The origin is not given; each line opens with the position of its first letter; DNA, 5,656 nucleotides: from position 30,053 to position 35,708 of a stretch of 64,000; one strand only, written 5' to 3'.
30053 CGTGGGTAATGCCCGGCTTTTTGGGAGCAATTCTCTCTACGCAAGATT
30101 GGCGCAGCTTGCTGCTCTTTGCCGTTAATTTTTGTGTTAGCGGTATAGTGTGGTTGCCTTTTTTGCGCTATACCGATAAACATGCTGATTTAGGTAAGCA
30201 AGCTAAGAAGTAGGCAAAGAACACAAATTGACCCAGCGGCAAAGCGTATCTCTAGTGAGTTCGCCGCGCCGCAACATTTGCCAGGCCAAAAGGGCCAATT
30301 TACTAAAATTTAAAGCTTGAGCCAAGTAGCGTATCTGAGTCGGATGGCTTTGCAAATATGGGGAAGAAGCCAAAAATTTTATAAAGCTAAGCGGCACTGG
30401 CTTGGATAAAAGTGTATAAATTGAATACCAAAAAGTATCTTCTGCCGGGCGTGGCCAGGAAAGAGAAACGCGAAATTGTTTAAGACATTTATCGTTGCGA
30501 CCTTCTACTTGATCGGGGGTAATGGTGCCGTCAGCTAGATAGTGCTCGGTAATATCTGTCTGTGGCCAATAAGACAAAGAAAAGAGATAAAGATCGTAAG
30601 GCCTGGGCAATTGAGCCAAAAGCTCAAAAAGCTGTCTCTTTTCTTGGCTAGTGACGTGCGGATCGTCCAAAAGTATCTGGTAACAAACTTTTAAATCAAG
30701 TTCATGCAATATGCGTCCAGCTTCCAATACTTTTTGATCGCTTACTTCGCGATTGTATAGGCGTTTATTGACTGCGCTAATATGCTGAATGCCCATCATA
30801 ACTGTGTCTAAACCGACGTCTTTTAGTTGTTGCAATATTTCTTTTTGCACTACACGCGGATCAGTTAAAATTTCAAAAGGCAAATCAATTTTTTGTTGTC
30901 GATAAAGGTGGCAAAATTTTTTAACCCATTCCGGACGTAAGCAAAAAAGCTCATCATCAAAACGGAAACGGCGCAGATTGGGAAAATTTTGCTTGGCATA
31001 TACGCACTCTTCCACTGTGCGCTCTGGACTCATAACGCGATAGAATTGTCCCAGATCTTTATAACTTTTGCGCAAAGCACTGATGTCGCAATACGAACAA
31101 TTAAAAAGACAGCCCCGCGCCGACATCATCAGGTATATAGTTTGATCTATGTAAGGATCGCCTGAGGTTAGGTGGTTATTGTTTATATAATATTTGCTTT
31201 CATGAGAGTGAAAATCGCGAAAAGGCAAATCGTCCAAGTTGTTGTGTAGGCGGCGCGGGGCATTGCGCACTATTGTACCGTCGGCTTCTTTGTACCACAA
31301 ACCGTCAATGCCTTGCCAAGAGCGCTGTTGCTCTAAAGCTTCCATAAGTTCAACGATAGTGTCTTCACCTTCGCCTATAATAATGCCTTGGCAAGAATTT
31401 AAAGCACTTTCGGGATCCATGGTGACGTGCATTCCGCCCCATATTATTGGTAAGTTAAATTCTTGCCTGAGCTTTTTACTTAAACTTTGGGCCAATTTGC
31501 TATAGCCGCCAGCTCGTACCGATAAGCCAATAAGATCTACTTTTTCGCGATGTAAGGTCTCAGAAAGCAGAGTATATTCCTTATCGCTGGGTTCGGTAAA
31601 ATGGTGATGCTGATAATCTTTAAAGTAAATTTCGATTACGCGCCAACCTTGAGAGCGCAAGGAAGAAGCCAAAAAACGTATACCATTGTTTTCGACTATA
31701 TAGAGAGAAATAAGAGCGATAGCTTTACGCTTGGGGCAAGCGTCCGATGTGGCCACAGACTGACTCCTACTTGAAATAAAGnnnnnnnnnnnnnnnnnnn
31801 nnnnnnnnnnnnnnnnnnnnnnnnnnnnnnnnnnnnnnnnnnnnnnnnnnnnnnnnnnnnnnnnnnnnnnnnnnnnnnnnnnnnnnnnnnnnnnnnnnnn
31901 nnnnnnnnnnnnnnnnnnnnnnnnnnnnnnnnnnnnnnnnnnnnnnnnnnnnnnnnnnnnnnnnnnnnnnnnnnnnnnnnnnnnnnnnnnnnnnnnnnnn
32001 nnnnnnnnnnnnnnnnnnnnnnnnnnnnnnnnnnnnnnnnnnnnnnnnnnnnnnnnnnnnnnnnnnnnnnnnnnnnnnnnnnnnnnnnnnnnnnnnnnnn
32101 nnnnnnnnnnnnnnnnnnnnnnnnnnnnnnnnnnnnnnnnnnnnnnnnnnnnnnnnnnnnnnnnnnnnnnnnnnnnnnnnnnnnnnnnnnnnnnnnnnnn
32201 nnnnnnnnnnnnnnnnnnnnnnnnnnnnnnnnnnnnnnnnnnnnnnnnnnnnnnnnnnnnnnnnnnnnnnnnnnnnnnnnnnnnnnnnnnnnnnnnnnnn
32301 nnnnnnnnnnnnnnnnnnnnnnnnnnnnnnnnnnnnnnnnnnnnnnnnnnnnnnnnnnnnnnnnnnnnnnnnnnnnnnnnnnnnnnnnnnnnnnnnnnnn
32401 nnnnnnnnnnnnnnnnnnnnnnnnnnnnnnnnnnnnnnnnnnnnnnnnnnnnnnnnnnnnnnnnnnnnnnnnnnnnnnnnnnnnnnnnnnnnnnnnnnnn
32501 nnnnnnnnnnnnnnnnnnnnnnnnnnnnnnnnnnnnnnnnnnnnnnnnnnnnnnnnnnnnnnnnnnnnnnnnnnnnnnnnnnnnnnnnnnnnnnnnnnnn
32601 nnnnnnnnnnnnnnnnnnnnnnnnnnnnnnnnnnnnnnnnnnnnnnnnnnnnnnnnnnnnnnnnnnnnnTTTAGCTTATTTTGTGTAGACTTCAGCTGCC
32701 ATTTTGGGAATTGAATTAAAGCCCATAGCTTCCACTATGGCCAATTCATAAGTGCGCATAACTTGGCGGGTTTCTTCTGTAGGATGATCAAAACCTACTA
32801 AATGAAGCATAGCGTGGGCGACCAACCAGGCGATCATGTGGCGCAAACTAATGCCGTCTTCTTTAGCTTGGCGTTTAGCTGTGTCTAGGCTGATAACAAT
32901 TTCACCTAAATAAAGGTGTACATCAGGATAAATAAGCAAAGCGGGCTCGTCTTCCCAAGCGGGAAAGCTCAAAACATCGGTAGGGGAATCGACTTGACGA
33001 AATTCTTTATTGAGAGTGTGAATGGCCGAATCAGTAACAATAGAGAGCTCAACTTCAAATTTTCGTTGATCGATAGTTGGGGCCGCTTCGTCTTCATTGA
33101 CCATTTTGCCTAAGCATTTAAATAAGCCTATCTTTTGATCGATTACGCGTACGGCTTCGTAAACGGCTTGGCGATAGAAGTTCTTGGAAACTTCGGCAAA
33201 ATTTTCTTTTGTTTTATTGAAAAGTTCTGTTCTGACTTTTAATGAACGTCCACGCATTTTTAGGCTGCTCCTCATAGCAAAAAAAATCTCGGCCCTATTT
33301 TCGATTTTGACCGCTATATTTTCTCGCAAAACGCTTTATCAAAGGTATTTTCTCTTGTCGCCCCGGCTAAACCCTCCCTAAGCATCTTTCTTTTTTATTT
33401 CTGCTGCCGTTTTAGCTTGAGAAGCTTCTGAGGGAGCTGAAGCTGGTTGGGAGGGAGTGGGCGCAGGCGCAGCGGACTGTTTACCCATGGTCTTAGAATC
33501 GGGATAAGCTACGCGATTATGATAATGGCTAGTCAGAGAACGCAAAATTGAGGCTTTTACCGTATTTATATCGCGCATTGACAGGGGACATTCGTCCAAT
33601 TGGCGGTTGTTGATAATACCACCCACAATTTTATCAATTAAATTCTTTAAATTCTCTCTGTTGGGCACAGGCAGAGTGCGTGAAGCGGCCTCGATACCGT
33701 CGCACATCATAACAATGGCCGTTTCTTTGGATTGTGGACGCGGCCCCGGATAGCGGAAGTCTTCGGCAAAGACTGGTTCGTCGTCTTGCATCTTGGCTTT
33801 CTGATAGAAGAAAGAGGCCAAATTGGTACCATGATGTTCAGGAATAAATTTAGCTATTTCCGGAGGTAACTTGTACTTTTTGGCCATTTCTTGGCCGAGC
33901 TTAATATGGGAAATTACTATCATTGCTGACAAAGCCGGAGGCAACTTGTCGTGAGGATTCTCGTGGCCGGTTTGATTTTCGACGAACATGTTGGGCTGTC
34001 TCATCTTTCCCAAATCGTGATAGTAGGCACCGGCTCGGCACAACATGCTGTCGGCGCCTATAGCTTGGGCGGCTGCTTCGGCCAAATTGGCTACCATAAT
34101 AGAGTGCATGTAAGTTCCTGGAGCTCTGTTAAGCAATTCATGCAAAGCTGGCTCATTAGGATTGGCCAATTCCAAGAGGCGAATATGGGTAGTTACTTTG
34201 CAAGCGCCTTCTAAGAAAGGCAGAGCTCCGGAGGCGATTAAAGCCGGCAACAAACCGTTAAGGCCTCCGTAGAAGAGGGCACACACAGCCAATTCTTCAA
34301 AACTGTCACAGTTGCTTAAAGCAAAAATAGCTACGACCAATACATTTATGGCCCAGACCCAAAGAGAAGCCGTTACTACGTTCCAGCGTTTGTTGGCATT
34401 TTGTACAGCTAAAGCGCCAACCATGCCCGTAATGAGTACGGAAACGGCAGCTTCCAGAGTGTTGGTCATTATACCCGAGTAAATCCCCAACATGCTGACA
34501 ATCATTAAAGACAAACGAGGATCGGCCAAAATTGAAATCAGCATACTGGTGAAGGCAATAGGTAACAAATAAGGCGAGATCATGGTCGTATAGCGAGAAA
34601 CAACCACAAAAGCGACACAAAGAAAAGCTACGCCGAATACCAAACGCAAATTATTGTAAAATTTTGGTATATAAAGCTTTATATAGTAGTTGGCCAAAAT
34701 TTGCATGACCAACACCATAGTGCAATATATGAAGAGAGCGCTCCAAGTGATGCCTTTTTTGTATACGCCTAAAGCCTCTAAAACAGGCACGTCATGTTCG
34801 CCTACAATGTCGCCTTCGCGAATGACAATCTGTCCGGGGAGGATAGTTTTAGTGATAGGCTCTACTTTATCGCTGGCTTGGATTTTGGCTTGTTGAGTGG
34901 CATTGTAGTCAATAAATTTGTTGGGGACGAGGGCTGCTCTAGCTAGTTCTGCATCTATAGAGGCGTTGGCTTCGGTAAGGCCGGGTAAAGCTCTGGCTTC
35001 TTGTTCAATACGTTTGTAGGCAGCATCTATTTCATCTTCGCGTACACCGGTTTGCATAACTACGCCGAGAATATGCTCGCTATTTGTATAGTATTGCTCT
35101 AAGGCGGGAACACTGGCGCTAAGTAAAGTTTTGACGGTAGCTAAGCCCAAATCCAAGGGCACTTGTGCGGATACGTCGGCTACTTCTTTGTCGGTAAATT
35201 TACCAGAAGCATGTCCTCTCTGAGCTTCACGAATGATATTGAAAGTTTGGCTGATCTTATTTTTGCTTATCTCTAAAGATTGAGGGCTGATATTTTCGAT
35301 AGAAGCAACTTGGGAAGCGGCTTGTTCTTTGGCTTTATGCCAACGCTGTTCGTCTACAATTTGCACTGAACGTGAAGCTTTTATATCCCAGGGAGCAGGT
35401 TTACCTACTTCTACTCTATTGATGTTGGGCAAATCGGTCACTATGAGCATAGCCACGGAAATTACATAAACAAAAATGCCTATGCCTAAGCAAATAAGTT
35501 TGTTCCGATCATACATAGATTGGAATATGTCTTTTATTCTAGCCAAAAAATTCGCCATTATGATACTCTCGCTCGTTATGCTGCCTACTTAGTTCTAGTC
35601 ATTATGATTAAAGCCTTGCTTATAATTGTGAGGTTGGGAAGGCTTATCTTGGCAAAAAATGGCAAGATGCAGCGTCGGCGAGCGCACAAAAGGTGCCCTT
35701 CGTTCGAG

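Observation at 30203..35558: pgpH-ybeY operon extended by the Nudix fusion gene and a B12-dependent radical SAM gene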

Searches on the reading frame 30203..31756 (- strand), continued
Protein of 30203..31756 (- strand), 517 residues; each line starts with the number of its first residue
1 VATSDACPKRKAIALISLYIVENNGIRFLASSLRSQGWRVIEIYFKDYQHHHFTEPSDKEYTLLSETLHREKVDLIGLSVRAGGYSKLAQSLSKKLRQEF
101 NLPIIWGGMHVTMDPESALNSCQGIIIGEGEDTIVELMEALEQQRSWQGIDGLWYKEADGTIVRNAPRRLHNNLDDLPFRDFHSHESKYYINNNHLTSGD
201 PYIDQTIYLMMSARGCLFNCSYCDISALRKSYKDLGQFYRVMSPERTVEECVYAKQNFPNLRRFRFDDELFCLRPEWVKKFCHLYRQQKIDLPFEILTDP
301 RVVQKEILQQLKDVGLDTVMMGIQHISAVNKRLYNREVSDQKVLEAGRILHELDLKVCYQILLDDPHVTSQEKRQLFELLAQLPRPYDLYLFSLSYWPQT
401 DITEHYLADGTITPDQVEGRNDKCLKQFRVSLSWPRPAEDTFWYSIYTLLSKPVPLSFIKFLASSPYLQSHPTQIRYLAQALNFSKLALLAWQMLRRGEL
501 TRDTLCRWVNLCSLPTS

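Call 60: fold_search(model_id=the predicted structure, library=pdb)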
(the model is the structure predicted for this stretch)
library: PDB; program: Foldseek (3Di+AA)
matches with E <= 10: 1924; with E <= 0.001: 163
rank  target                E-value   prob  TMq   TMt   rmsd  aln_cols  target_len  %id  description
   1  9ccb                  4.3e-22  1.00  0.60  0.73   8.1       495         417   17  X-ray crystal structure of methyl-coenzyme M reductase glutamine methylase (MgmA) from Methanothermobacter marburgensis  (released 2025-01-01)
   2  6wtf_A                5.2e-22  1.00  0.61  0.59   4.4       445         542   17  Structure of radical S-adenosylmethionine methyltransferase, TsrM, from Kitasatospora setae with tryptophan substrate  (released 2020-12-23)
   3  6wtf_B                1.3e-21  1.00  0.61  0.59   4.6       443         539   17  Structure of radical S-adenosylmethionine methyltransferase, TsrM, from Kitasatospora setae with tryptophan substrate  (released 2020-12-23)
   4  6wte_A                1.4e-21  1.00  0.59  0.54   7.0       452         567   16  Structure of radical S-adenosylmethionine methyltransferase, TsrM, from Kitasatospora setae with cobalamin and [4Fe-4S (released 2020-12-23)
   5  6wte_B                3.2e-21  1.00  0.61  0.59   4.6       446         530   17  Structure of radical S-adenosylmethionine methyltransferase, TsrM, from Kitasatospora setae with cobalamin and [4Fe-4S (released 2020-12-23)
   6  5ul2                  5.0e-18  1.00  0.61  0.45  10.4       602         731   15  Structure of Apo, SeMet-labeled Cobalamin-dependent S-adenosylmethionine radical enzyme OxsB (released 2017-04-19)
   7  5ul4                  7.9e-18  1.00  0.64  0.47   9.2       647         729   16  Structure of Cobalamin-dependent S-adenosylmethionine radical enzyme OxsB with aqua-cobalamin and S-adenosylmethionine b (released 2017-04-19)
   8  5ul3                  1.3e-17  1.00  0.63  0.46   9.6       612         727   16  Structure of Cobalamin-dependent S-adenosylmethionine radical enzyme OxsB with aqua-cobalamin bound (released 2017-04-19)
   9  6fd2_B                2.4e-16  1.00  0.56  0.63   7.7       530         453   12  Radical SAM 1,2-diol dehydratase AprD4 in complex with its substrate paromamine (released 2018-01-17)
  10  6fd2_A                2.5e-16  1.00  0.58  0.65   7.1       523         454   13  Radical SAM 1,2-diol dehydratase AprD4 in complex with its substrate paromamine (released 2018-01-17)
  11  9n1b                  3.6e-16  1.00  0.61  0.51  10.8       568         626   13  Crystal structure of CysS from Corallococcus sp. CA054B with 5'-deoxyadenosine, methionine, and pantetheinylated 3-metho (released 2026-01-28)
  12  9n1d                  1.7e-15  1.00  0.60  0.51   8.3       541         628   13  Crystal structure of CysS from Corallococcus sp. CA054B with 5'-deoxyadenosine and methionine bound (released 2026-01-28)
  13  9n1c                  2.0e-15  1.00  0.58  0.49  11.2       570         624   14  Crystal structure of CysS from Corallococcus sp. CA054B with 5'-deoxyadenosine, methionine, and pantetheinylated 3-ethox (released 2026-01-28)
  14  7kdx_B                1.2e-14  1.00  0.61  0.49   9.4       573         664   13  Crystal structure of Streptomyces tokunonesis TokK with hydroxycobalamin, 5'-deoxyadenosine, and methionine (released 2022-01-12)
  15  7kdy_A                1.2e-14  1.00  0.59  0.48   9.4       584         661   12  Crystal structure of Streptomyces tokunonesis TokK with hydroxycobalamin, 5'-deoxyadenosine, methionine, and (2R)-pant (released 2022-01-12)
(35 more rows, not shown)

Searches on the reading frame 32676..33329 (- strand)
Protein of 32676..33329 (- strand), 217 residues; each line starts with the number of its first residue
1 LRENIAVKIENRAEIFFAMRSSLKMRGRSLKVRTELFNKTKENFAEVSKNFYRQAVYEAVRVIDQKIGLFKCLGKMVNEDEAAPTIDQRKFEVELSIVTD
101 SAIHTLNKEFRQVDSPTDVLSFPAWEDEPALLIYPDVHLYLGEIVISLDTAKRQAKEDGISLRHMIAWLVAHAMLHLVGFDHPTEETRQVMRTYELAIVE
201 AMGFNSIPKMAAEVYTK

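Call 3: search_protein_families(library=pfam, proteins=[window:32676-33329:-], max_evalue=0.01)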
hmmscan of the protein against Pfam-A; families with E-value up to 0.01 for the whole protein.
window:32676-33329:- (217 aa): 1 family
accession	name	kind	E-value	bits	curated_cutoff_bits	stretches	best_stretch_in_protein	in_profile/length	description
PF02130.23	YbeY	-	2.5e-34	118.4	25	1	88-200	25-127/129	Endoribonuclease YbeY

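Call 4: search_protein_families(library=ncbifam, proteins=[window:32676-33329:-], max_evalue=0.01)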
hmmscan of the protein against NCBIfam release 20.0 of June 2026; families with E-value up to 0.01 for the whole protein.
window:32676-33329:- (217 aa): 2 families
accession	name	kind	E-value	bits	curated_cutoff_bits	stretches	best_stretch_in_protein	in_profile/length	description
TIGR00043.2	TIGR00043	equivalog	9.3e-35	119.4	45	1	88-205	28-145/146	rRNA maturation RNase YbeY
NF010570.0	PRK13963.1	equivalog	1.6e-13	50.6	274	1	94-205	153-257/261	rRNA maturation RNase YbeY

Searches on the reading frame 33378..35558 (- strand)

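Call 3: search_protein_families(library=pfam, proteins=[window:33378-35558:-], max_evalue=0.01)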
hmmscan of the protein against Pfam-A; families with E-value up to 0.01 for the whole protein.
window:33378-35558:- (726 aa): 4 families
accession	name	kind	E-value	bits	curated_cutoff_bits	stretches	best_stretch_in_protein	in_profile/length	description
PF07697.16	7TMR-HDED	-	7.8e-37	127.9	27.6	1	50-266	1-223/224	7TM-HD extracellular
PF07698.17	7TM-7TMR_HD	-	2.6e-26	93.2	29.4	1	274-457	3-190/190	7TM receptor with intracellular HD hydrolase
PF01966.28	HD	-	2.4e-16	60.5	22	1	482-624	1-115/116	HD domain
PF08668.18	HDOD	-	0.0014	18.6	22.9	1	482-576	95-194/196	HDOD domain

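Call 4: search_protein_families(library=ncbifam, proteins=[window:33378-35558:-], max_evalue=0.01)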
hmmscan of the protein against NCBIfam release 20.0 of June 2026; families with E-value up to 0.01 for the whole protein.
window:33378-35558:- (726 aa): 7 families
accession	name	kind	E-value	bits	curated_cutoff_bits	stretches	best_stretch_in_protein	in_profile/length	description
TIGR00277.1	HDIG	domain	2.8e-25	88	27.6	1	480-577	3-83/84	HDIG domain-containing metalloprotein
TIGR03319.1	RNase_Y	equivalog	2.6e-07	29.5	454.35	0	484-519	332-367/514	ribonuclease Y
NF000997.0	PRK00106.1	equivalog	3.4e-05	22.6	937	0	547-578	393-424/535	ribonuclease Y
NF009344.0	PRK12705.1-1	equivalog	0.00044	19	831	0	484-518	390-424/572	hypothetical protein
NF009345.0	PRK12705.1-2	equivalog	0.0018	16.8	904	0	484-519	327-362/509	hypothetical protein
TIGR00488.1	TIGR00488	equivalog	0.0048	16.8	70.15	1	482-535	9-62/173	bis(5'-nucleosyl)-tetraphosphatase (symmetrical) YqeK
NF009347.0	PRK12705.1-4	equivalog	0.0064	15.2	579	0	484-519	287-322/473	hypothetical protein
